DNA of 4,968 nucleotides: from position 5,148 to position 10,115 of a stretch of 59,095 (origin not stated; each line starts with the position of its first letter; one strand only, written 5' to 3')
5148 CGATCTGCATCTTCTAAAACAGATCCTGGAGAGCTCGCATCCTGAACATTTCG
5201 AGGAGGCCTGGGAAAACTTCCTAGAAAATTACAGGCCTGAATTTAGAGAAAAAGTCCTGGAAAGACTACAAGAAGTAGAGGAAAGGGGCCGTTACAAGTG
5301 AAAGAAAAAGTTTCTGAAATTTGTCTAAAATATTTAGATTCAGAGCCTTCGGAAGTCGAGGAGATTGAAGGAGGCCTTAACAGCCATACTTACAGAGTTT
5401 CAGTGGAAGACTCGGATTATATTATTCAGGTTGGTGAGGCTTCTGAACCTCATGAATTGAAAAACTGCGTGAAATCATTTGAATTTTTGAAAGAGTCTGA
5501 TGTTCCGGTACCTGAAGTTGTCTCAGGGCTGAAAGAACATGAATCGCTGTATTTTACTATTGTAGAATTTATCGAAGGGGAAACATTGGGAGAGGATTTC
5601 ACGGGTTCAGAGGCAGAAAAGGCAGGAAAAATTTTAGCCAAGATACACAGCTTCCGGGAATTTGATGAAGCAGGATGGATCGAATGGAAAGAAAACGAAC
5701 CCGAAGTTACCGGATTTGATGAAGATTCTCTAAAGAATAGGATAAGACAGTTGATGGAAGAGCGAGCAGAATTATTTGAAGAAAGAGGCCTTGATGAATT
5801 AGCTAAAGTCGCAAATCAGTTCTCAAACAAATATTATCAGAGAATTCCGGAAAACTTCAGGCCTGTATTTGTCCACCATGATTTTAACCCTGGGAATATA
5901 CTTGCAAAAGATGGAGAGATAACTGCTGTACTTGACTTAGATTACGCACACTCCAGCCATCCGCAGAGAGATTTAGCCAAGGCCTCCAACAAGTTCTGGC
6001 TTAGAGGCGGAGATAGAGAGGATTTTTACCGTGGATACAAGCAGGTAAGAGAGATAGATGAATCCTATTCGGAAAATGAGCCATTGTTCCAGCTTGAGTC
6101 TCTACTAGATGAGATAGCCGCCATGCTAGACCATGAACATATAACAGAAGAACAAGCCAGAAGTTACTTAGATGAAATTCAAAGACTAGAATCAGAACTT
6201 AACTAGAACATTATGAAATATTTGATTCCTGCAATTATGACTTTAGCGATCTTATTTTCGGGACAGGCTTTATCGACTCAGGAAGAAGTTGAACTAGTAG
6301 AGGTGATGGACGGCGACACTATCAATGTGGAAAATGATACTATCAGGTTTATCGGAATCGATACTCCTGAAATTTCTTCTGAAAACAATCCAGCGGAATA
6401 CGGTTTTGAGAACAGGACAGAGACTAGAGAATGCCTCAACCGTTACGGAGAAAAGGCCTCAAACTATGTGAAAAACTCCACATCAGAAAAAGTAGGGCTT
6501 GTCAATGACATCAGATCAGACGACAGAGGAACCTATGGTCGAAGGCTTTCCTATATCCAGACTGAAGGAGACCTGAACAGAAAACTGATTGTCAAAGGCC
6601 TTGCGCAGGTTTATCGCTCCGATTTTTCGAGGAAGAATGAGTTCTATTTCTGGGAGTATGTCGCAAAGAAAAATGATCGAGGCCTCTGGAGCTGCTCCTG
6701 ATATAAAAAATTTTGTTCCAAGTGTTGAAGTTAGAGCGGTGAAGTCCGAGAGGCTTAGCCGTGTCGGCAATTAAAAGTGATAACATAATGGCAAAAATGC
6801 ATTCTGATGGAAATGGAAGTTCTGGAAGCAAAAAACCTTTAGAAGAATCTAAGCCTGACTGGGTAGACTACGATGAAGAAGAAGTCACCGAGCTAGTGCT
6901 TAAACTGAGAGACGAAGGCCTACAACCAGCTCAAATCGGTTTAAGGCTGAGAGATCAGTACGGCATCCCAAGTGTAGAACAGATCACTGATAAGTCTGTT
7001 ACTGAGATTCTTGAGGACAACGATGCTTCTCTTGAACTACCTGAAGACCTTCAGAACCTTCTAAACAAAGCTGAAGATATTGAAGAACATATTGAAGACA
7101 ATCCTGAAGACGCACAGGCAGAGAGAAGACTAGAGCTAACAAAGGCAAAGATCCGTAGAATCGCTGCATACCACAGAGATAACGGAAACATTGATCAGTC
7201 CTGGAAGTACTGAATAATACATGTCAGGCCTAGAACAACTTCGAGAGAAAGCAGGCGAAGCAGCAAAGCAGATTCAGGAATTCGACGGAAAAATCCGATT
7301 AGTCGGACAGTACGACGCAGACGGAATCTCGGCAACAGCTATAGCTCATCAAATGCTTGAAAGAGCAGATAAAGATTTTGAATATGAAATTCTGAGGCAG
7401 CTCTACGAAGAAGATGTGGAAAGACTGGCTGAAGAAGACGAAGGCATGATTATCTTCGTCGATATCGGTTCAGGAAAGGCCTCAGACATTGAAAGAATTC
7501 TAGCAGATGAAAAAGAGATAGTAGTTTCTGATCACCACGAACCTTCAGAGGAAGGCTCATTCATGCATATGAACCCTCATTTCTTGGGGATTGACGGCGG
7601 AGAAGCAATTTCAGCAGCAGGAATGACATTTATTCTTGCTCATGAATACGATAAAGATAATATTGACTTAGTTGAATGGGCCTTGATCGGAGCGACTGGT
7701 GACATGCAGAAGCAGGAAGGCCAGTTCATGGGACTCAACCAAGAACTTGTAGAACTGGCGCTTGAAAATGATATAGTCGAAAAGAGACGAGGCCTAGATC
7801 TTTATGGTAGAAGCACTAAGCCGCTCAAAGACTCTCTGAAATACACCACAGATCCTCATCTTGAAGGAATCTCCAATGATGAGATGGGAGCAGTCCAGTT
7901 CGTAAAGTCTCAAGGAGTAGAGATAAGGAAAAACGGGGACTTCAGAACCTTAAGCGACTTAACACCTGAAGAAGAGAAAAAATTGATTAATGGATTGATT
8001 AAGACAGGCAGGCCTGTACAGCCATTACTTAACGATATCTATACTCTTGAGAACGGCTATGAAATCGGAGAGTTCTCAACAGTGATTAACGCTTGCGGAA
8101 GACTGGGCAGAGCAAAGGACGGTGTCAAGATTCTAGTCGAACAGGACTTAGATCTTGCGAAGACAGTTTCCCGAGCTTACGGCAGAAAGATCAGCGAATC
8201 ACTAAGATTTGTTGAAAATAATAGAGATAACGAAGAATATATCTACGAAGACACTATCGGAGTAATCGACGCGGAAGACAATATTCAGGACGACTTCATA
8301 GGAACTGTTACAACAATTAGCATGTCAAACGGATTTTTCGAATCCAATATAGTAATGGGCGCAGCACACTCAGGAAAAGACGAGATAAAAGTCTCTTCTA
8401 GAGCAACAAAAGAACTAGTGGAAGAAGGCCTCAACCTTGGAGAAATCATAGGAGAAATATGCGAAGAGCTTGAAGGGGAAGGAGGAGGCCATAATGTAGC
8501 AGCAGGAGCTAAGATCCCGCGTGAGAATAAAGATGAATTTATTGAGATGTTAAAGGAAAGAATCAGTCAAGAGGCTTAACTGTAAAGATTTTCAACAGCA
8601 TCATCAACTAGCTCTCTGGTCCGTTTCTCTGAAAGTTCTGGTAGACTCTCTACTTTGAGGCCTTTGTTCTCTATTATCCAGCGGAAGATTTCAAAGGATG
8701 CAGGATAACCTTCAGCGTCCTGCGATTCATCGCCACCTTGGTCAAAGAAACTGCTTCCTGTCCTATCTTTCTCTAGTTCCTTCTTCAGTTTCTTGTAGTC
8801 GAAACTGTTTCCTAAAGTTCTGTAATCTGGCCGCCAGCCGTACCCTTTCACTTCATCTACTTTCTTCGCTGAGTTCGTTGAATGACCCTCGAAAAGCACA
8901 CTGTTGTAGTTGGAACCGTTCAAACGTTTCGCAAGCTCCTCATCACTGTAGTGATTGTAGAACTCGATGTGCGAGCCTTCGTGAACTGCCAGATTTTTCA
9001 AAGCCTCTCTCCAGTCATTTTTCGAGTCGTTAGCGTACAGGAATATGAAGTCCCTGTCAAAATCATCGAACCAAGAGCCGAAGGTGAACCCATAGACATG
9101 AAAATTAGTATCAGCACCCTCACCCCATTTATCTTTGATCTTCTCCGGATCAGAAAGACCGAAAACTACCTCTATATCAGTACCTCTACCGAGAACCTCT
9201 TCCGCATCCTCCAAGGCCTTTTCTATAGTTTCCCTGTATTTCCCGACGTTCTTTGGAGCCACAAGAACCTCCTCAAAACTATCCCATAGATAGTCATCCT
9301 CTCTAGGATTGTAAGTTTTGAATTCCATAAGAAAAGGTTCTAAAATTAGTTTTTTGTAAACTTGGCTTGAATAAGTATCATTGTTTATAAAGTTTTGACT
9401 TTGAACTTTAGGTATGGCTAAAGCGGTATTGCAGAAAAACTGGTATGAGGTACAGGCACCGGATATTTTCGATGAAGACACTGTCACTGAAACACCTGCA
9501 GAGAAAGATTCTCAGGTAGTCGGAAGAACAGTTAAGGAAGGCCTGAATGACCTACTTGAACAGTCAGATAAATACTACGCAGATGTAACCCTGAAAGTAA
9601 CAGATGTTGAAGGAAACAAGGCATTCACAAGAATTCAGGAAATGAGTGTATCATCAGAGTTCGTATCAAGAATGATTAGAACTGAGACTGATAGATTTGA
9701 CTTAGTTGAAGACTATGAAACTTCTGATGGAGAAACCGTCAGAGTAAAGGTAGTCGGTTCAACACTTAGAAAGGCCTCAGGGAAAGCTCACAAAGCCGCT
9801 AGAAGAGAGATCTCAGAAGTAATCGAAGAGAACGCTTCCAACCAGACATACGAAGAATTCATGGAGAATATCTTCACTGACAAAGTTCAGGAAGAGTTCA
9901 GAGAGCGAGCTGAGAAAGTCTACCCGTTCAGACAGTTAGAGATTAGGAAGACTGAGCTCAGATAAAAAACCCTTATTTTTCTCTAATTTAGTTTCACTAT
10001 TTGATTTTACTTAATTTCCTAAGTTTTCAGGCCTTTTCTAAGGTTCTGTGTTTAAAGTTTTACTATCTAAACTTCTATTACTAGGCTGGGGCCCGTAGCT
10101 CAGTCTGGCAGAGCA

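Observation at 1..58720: The palindromic hexamer AGGCCT is massively over-represented in all codon phases, on both strands and in intergenic DNA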

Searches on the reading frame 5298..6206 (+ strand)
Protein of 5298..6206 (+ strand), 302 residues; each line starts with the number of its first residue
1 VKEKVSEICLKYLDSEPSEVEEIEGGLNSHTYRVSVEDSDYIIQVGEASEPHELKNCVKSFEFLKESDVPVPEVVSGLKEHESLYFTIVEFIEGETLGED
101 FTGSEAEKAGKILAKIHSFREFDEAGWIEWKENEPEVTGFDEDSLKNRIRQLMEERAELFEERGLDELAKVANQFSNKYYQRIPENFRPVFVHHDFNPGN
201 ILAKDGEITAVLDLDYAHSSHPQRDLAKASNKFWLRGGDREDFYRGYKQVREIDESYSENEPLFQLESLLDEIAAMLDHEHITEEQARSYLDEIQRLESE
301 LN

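Call 15: search_protein_families(library=pfam, proteins=[window:5298-6206:+])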
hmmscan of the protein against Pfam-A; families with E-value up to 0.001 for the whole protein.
window:5298-6206:+ (302 aa): 2 families
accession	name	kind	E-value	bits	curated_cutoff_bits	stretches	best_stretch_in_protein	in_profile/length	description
PF01636.29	APH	-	3.7e-31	109.1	23.2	1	20-248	2-230/239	Phosphotransferase enzyme family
PF03881.20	Fructosamin_kin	-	1.8e-13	50.8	22.4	1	16-274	18-268/288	Fructosamine kinase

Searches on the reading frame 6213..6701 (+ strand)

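Call 15: search_protein_families(library=pfam, proteins=[window:6213-6701:+])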
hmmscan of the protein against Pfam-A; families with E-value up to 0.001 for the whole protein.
window:6213-6701:+ (162 aa): 1 family
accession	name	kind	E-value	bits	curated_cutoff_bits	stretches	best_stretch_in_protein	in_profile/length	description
PF00565.23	SNase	-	2.6e-17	63.6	21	1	43-160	1-106/107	Staphylococcal nuclease homologue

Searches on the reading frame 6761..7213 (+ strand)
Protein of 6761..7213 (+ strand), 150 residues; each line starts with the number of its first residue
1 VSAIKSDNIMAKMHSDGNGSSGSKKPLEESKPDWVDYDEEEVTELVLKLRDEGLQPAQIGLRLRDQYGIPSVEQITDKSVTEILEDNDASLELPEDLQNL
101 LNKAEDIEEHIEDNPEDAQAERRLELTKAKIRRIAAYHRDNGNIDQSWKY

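Call 15: search_protein_families(library=pfam, proteins=[window:6761-7213:+])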
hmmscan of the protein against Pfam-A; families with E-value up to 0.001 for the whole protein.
window:6761-7213:+ (150 aa): 2 families
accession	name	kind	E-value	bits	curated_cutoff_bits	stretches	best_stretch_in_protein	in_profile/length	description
PF08069.17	Ribosomal_S13_N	-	2.4e-24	85.6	25.4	1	10-69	1-60/60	Ribosomal S13/S15 N-terminal domain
PF00312.27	Ribosomal_S15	-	1.8e-07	31.7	31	1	92-149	17-72/81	Ribosomal protein S15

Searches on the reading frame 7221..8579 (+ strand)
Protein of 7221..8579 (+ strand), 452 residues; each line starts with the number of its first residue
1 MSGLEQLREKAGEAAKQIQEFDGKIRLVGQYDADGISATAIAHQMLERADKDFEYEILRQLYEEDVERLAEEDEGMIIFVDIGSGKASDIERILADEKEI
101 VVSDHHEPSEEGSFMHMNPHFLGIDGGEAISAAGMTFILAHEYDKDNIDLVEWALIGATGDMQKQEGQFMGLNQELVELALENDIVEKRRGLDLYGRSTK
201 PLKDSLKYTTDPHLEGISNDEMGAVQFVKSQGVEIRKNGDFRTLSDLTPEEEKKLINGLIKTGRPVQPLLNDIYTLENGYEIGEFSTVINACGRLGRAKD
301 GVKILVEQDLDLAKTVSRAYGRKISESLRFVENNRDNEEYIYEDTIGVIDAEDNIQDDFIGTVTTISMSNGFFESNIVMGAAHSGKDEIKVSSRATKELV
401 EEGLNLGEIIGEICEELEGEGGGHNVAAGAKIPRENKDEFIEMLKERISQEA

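Call 15: search_protein_families(library=pfam, proteins=[window:7221-8579:+])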
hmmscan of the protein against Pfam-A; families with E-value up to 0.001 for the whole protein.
window:7221-8579:+ (452 aa): 3 families
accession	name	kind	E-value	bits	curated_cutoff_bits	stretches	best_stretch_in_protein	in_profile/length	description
PF21763.2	DHH_CID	-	4.2e-18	66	27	1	194-261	1-68/84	DHH-CID domain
PF02272.25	DHHA1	-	8e-14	52.4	25.9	1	376-449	32-101/102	DHHA1 domain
PF01368.27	DHH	-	3.5e-11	43.9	28.1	1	24-146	1-109/125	DHH family, N-terminal domain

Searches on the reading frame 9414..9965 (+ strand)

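Call 17: search_protein_families(library=pfam, proteins=[window:9414-9965:+])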
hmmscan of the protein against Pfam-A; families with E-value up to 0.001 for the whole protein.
window:9414-9965:+ (183 aa): 1 family
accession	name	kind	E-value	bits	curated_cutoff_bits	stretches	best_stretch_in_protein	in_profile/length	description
PF01015.23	Ribosomal_S3Ae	-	7.4e-43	146.8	29.3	1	6-182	11-187/191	Ribosomal S3Ae family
